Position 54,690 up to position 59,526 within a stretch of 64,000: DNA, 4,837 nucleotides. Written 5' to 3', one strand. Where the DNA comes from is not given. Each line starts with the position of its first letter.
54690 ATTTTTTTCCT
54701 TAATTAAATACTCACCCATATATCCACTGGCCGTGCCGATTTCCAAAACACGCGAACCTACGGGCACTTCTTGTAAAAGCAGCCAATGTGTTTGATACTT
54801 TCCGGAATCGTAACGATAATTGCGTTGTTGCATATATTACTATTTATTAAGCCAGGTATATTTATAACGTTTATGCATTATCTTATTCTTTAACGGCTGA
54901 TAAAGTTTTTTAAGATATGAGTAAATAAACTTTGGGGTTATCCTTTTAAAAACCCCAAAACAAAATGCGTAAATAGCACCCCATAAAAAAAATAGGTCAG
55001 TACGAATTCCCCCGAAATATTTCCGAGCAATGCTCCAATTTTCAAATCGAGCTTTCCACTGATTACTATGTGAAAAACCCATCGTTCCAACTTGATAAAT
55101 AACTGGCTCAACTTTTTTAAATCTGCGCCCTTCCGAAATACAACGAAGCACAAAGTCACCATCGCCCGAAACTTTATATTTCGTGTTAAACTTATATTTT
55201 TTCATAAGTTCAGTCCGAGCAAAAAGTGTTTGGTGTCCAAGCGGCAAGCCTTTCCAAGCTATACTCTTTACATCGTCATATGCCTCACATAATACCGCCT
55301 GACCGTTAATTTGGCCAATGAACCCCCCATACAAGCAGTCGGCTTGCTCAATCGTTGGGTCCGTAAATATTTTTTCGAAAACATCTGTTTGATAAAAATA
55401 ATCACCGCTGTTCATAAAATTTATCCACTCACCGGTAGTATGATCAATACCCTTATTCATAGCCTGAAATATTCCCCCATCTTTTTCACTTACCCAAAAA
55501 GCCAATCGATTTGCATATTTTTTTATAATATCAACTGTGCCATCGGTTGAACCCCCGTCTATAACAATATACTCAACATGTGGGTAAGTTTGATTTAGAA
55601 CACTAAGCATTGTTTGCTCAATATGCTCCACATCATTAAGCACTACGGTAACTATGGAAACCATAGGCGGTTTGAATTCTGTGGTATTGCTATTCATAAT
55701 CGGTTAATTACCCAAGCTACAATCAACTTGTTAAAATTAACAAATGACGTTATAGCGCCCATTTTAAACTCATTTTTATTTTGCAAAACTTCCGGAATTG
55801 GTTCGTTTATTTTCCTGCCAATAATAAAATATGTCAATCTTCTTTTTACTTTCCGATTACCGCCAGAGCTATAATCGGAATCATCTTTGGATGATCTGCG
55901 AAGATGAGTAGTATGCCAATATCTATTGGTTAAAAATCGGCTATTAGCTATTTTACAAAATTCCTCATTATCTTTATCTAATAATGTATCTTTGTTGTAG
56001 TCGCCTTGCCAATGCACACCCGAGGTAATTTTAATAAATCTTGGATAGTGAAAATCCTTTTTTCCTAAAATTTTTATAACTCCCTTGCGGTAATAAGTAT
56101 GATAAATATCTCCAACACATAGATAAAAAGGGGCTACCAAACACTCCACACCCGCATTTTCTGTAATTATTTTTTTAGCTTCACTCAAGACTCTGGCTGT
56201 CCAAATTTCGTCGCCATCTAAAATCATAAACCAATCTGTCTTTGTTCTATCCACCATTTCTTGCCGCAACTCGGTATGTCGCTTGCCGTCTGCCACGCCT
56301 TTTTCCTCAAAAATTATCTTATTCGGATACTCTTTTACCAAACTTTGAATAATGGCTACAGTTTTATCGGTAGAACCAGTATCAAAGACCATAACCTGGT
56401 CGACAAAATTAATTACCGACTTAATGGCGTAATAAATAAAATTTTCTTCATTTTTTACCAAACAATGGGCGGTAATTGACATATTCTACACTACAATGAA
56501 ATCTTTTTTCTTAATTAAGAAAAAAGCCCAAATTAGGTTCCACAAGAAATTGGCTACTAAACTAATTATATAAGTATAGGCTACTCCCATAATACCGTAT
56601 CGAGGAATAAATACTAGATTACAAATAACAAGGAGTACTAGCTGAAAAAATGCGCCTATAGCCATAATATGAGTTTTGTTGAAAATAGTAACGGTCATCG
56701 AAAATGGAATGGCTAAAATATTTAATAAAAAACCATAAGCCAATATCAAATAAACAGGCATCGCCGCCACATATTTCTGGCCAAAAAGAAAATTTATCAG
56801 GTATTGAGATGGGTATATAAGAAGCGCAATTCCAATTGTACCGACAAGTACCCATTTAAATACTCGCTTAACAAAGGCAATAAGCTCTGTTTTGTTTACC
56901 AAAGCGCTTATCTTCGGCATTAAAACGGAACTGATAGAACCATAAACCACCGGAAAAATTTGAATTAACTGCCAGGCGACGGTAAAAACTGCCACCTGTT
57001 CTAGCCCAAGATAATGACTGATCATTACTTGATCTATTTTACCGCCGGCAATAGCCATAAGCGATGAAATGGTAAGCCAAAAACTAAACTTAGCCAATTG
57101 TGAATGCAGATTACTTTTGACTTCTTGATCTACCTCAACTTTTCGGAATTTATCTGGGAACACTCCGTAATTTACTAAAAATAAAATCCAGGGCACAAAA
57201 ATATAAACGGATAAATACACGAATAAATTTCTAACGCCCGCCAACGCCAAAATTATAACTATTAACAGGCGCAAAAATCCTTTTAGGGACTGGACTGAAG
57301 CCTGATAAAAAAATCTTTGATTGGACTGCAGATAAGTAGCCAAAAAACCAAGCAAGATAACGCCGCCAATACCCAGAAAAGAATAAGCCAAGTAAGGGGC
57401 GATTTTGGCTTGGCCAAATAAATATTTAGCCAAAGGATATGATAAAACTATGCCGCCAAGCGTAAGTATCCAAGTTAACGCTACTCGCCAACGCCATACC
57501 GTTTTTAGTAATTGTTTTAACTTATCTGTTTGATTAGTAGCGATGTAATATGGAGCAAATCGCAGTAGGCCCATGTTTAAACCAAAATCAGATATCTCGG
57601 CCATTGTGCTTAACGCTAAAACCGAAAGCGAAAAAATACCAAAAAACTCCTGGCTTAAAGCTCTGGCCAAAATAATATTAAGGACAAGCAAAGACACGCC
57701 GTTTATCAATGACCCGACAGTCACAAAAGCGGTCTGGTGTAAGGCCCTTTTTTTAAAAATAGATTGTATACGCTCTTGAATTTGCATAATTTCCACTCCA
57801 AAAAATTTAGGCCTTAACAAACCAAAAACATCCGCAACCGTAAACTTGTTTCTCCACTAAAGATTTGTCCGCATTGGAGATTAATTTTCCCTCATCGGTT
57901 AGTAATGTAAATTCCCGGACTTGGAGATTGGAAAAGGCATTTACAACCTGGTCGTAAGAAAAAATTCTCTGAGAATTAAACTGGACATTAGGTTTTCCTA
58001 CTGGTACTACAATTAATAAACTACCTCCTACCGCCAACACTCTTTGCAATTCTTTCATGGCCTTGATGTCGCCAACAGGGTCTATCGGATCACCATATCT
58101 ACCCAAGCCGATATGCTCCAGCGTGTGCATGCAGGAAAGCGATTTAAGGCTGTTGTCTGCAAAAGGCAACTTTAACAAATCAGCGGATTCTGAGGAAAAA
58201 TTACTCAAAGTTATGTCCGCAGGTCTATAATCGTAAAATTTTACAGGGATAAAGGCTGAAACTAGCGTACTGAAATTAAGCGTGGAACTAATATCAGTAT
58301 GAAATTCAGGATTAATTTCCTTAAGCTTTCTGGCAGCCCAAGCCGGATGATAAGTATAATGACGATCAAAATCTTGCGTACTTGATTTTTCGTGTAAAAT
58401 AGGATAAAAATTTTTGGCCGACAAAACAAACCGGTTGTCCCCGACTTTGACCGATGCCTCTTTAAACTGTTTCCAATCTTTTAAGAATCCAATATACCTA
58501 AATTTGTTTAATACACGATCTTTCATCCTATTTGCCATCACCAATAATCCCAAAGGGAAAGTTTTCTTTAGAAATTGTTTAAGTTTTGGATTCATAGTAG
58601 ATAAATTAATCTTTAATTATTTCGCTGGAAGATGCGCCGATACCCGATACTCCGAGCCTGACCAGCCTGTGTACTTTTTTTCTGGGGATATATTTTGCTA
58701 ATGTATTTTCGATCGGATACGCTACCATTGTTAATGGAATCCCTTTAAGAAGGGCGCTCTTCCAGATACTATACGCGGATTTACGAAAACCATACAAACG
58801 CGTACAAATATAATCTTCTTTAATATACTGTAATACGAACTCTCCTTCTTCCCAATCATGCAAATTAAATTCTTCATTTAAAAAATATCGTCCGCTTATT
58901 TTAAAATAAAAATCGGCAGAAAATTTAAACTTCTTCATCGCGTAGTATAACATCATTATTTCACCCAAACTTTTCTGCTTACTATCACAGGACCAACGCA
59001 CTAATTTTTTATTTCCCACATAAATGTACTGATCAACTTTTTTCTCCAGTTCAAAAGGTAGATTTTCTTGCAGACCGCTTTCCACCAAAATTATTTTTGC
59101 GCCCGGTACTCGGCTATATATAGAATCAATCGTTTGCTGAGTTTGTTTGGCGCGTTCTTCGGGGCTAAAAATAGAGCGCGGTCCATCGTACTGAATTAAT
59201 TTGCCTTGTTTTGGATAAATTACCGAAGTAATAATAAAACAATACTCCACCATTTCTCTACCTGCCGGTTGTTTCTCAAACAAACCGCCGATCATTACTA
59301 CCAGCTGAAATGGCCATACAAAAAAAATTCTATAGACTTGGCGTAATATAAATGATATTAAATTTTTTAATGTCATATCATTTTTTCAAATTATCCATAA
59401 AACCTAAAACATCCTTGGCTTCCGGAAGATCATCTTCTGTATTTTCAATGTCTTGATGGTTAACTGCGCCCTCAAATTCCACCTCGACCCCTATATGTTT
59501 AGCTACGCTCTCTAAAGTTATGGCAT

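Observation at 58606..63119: Deoxy/branched-sugar module: GMD-like 4,6-dehydratase, three small cupins, a second TylCIII-like C-methyltransferase, an RmlD-like reductase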

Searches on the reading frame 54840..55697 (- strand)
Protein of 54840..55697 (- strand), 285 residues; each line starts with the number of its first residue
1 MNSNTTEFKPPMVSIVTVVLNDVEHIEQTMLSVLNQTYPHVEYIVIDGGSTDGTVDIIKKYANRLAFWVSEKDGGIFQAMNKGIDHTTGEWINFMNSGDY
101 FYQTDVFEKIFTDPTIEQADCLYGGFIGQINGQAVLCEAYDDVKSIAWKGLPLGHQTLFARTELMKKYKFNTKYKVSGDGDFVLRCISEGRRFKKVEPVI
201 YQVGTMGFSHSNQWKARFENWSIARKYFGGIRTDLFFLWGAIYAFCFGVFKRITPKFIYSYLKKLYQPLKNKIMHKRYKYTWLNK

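Call 6: search_protein_families(library=pfam, proteins=[window:54840-55697:-], max_evalue=0.01)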
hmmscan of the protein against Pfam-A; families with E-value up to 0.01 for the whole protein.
window:54840-55697:- (285 aa): 2 families
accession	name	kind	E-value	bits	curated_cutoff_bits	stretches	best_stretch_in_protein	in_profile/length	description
PF00535.33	Glycos_transf_2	-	1.6e-21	77.4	23.3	1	14-112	1-101/168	Glycosyl transferase family 2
PF10111.15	Glyco_tranf_2_2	-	9.9e-08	32.2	27.3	1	22-111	9-103/276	Glycosyltransferase like family 2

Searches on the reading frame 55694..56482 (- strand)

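Call 4: search_protein_families(library=pfam, proteins=[window:55694-56482:-], max_evalue=0.01)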
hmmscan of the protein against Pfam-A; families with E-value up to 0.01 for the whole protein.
window:55694-56482:- (262 aa): 4 families
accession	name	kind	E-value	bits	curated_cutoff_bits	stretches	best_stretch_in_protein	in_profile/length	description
PF00535.33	Glycos_transf_2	-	5.5e-13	49.6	23.3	1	9-133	6-131/168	Glycosyl transferase family 2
PF13704.12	Glyco_tranf_2_4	-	5.1e-07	30.5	27.5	1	10-95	1-85/98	Glycosyl transferase family 2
PF13641.12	Glyco_tranf_2_3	-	0.00044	20.8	27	1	30-114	33-118/230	Glycosyltransferase like family 2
PF10111.15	Glyco_tranf_2_2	-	0.0056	16.6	27.3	1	7-118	5-118/276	Glycosyltransferase like family 2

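Call 5: search_protein_families(library=ncbifam, proteins=[window:55694-56482:-], max_evalue=0.1)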
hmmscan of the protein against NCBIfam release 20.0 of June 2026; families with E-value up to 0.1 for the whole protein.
window:55694-56482:- (262 aa): 5 families
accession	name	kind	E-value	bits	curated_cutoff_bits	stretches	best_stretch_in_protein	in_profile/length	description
TIGR04195.1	S_glycosyl_SunS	equivalog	2.9e-08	33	350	1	2-129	58-181/421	SunS family peptide S-glycosyltransferase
NF009832.1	PRK13306.1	subfamily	0.0025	17.3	250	1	19-113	20-111/215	3-dehydro-L-gulonate-6-phosphate decarboxylase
NF038302.1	EPS_HpsE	equivalog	0.0042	16.1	300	1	29-107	35-112/307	hormogonium polysaccharide biosynthesis glycosyltransferase HpsE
TIGR03937.1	PgaC_IcaA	equivalog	0.006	15.6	422.3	1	11-96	55-140/407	poly-beta-1,6-N-acetyl-D-glucosamine synthase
TIGR04283.1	glyco_like_mftF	equivalog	0.017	14.7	182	1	11-106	9-97/221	TIGR04283 family arsenosugar biosynthesis glycosyltransferase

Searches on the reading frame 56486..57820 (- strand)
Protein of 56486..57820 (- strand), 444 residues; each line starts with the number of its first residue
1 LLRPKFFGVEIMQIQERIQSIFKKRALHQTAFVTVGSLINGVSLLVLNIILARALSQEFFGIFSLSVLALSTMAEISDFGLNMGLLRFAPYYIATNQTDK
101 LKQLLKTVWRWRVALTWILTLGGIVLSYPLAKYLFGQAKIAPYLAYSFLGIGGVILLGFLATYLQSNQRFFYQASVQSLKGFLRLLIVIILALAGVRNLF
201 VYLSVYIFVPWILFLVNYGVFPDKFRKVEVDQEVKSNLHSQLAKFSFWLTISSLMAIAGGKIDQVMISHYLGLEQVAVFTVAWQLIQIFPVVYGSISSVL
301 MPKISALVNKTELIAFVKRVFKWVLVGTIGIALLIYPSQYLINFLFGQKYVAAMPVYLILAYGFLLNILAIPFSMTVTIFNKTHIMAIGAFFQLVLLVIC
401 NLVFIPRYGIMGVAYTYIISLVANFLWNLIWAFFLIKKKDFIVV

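Call 4: search_protein_families(library=pfam, proteins=[window:56486-57820:-], max_evalue=0.01)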
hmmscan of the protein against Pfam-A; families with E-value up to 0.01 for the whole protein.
window:56486-57820:- (444 aa): 2 families
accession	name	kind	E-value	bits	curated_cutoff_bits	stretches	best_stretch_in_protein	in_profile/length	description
PF01943.22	Polysacc_synt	-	3.3e-16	60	28.2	1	30-307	5-273/274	Polysaccharide biosynthesis protein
PF13440.11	Polysacc_synt_3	-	4e-12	46.4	23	1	50-354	1-292/293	Polysaccharide biosynthesis protein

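Call 5: search_protein_families(library=ncbifam, proteins=[window:56486-57820:-], max_evalue=0.1)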
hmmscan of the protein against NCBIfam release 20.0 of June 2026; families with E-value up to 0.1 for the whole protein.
window:56486-57820:- (444 aa): 4 families
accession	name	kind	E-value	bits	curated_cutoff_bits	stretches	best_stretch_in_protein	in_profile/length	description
TIGR02900.1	spore_V_B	equivalog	4.8e-08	32.2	372.3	1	29-429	4-428/488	stage V sporulation protein B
NF011679.0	PRK15099.1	equivalog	0.00031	20.2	325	1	41-428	19-405/416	lipid III flippase WzxE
NF007773.0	PRK10459.1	equivalog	0.0013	17.8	273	1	31-437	12-404/492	MOP flippase family protein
NF047674.1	TeichurnBiosyTuaB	equivalog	0.014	14.4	580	1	27-427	9-398/469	teichuronic acid biosynthesis protein TuaB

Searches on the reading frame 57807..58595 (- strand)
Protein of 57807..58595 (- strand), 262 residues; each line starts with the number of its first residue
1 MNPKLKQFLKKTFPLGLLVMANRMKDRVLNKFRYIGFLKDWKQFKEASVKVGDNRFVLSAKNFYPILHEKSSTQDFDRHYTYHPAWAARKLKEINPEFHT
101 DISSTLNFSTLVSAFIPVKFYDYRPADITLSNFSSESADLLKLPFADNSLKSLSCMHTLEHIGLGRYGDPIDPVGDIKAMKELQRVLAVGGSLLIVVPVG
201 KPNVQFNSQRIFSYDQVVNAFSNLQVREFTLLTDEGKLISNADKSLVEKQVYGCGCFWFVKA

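Call 4: search_protein_families(library=pfam, proteins=[window:57807-58595:-], max_evalue=0.01)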
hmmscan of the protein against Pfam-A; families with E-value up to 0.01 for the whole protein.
window:57807-58595:- (262 aa): 2 families
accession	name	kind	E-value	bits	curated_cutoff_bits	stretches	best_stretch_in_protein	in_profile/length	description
PF03269.20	DUF268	-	2.3e-16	60.6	25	1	153-213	66-126/176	Caenorhabditis protein of unknown function, DUF268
PF08241.18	Methyltransf_11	-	0.00035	21.6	21.2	1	136-195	47-95/95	Methyltransferase domain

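Call 5: search_protein_families(library=ncbifam, proteins=[window:57807-58595:-], max_evalue=0.1)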
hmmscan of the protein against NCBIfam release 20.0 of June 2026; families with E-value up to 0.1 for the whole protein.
window:57807-58595:- (262 aa): 1 family
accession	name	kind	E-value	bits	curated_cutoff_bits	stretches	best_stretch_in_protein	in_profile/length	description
TIGR01934.1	MenG_MenH_UbiE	subfamily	0.019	14.2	158.35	1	132-207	89-152/223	ubiquinone/menaquinone biosynthesis methyltransferase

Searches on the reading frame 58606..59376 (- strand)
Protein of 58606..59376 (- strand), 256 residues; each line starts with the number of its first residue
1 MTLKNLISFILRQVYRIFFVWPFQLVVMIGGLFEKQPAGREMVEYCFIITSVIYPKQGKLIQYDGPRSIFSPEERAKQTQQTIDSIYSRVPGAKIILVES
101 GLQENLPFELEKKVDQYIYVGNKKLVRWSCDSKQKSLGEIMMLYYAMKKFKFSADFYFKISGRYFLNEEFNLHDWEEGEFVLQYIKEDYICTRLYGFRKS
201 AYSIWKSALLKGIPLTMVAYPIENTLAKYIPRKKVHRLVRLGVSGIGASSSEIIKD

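Call 4: search_protein_families(library=pfam, proteins=[window:58606-59376:-], max_evalue=0.01)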
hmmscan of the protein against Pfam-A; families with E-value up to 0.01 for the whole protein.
window:58606-59376:- (256 aa): 0 families

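Call 5: search_protein_families(library=ncbifam, proteins=[window:58606-59376:-], max_evalue=0.1)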
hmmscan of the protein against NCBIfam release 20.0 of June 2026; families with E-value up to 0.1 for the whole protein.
window:58606-59376:- (256 aa): 1 family
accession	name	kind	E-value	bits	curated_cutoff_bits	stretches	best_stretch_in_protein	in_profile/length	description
NF038333.1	blaOXA-679_like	exception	0.069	12.6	570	0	198-248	109-162/276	OXA-679 family carbapenem-hydrolyzing class D beta-lactamase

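Call 16: search_solved_structures(query=window:58606-59376:-, max_evalue=10, show_alignments=1)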
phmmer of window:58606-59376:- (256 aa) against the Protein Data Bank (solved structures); distinct sequences matched with E-value up to 10: 3.
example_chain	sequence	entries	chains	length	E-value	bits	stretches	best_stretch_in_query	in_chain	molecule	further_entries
8imq_A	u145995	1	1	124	0.78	12.8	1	148-183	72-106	Acidic protein MsyB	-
4l6e_A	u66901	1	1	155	1.2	12.2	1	115-189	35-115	E3 SUMO-protein ligase RanBP2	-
7sn8_I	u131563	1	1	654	1.6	11.8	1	43-121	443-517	Integrator complex subunit 9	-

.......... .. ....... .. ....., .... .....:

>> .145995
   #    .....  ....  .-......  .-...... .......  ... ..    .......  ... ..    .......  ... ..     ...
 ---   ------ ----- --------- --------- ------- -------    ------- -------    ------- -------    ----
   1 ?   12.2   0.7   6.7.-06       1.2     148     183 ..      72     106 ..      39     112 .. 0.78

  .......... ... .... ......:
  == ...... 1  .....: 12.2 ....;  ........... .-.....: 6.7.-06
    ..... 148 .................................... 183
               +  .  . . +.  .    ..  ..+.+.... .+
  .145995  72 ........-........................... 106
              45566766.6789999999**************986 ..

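Call 53: search_protein_representatives(protein=window:58606-59376:-)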
Query: 256 residues. Proteins with E-value up to 0.001 (for the whole library): 909; up to 1e-10: 270; up to 1e-30: 56. The best 150 are listed.
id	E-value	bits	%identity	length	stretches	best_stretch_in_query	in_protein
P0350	2.0e-84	299.7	56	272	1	8-256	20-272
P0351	7.7e-78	278.2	52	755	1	7-256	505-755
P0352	5.9e-67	242.5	45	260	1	7-255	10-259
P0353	3.4e-64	233.5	44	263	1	4-255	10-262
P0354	1.9e-62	227.7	47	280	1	6-250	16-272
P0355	2.3e-61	224.2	47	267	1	3-250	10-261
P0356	1.7e-59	218.1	47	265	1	9-255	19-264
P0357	1.5e-58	215.0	44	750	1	3-255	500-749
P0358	2.0e-56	208.0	46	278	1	5-251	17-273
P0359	9.3e-56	205.8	46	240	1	20-254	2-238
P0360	1.5e-49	185.5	37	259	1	4-252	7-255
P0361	2.7e-49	184.7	43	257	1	5-251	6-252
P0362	7.3e-49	183.3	44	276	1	7-255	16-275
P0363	4.6e-48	180.6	42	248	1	8-248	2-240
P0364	1.4e-46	175.7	43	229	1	44-246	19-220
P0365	1.0e-45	172.9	39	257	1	6-255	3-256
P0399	1.6e-33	133.0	38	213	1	45-255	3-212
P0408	2.9e-30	122.3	38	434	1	32-253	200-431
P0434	4.4e-24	102.1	35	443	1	46-248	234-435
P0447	3.7e-22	95.8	38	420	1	44-245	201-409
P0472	4.9e-18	82.3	33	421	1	35-246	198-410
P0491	1.7e-15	73.9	38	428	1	47-186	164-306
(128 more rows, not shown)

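Call 54: search_protein_families(library=pfam, proteins=[P0351, P0357, P0408, P0434, P0447, P0472, P0491, P0350, P0365, P0399], max_evalue=0.01)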
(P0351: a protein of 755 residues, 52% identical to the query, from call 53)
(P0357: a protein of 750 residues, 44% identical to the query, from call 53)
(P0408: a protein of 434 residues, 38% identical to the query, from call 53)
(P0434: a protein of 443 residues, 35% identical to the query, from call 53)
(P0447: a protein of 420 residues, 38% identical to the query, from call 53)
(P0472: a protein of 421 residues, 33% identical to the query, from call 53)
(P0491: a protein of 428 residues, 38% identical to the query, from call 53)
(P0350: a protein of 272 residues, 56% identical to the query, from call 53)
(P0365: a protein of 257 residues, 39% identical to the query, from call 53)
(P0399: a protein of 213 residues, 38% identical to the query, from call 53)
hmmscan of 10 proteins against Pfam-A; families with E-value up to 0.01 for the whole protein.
P0351 (755 aa): 0 families

P0357 (750 aa): 0 families

P0408 (434 aa): 2 families
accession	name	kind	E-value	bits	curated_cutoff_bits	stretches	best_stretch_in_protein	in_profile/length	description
PF00132.30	Hexapep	-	1.9e-11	43.6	27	2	112-144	4-36/36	Bacterial transferase hexapeptide (six repeats)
PF14602.12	Hexapep_2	-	2.9e-05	24.1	27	1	109-143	1-33/34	Hexapeptide repeat of succinyl-transferase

P0434 (443 aa): 16 families
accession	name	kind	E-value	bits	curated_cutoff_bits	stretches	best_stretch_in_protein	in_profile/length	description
PF08241.18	Methyltransf_11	-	2.2e-19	70.3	21.2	1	64-157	1-95/95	Methyltransferase domain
PF13847.12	Methyltransf_31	-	3e-16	59.9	27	1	57-178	3-124/145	Methyltransferase domain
PF13649.12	Methyltransf_25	-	5.1e-16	59.6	27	1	61-153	1-97/97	Methyltransferase domain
PF13489.12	Methyltransf_23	-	4.4e-11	43.2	27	1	53-169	18-128/164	Methyltransferase domain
PF08242.18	Methyltransf_12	-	1.6e-10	42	30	1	66-155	3-98/98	Methyltransferase domain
PF05175.20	MTS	-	1.1e-07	32.1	23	1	57-157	31-138/170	Methyltransferase small domain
PF01209.24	Ubie_methyltran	-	2e-07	31.1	20.1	1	56-157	46-151/233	ubiE/COQ5 methyltransferase family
PF02475.24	TRM5-TYW2_MTfase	-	1.1e-05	25.9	28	1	43-154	22-132/164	TRM5/TYW2 methyltransferase domain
PF06325.19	PrmA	-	2.3e-05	24.5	22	1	56-159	160-260/296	Ribosomal protein L11 methyltransferase (PrmA)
PF02353.26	CMAS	-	3.6e-05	23.7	27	1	54-164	59-171/273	Mycolic acid cyclopropane synthetase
PF03291.22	mRNA_G-N7_MeTrfase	-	0.00039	20.1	26.6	0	61-181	65-203/315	mRNA (guanine-N(7))-methyltransferase domain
PF07021.18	MetW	-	0.0016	18.5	21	1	56-160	12-110/193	Methionine biosynthesis protein MetW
PF08003.17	Methyltransf_9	-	0.0026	17.2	23.8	1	48-160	101-220/315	Protein of unknown function (DUF1698)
PF03848.20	TehB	-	0.0033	17.3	20.4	1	52-136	25-109/193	Tellurite resistance protein TehB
PF01728.25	FtsJ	-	0.0034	17.8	24.1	1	54-126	17-95/181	FtsJ-like methyltransferase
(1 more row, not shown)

P0447 (420 aa): 4 families
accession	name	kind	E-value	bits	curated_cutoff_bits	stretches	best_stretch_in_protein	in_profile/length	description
PF00132.30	Hexapep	-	2.7e-13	49.4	27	1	100-134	2-36/36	Bacterial transferase hexapeptide (six repeats)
PF14602.12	Hexapep_2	-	3.7e-09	36.6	27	1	101-134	3-34/34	Hexapeptide repeat of succinyl-transferase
PF25084.1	LbH_EIF2B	-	0.00027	21.4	54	0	98-131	71-104/105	EIF2B subunit epsilon LbH domain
PF25087.1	GMPPB_C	-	0.0035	17.4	39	0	98-126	15-43/110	GMPPB C-terminal domain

P0472 (421 aa): 2 families
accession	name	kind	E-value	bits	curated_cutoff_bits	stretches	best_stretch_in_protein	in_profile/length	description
PF13578.12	Methyltransf_24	-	9.2e-28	97.6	26.3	1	32-144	1-105/105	Methyltransferase domain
PF04989.18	RMNT_CmcI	-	9.4e-05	22.7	23.2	1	25-146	30-150/206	Rhamnosyl O-methyltransferase/CmcI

P0491 (428 aa): 0 families

P0350 (272 aa): 0 families

P0365 (257 aa): 0 families

P0399 (213 aa): 0 families
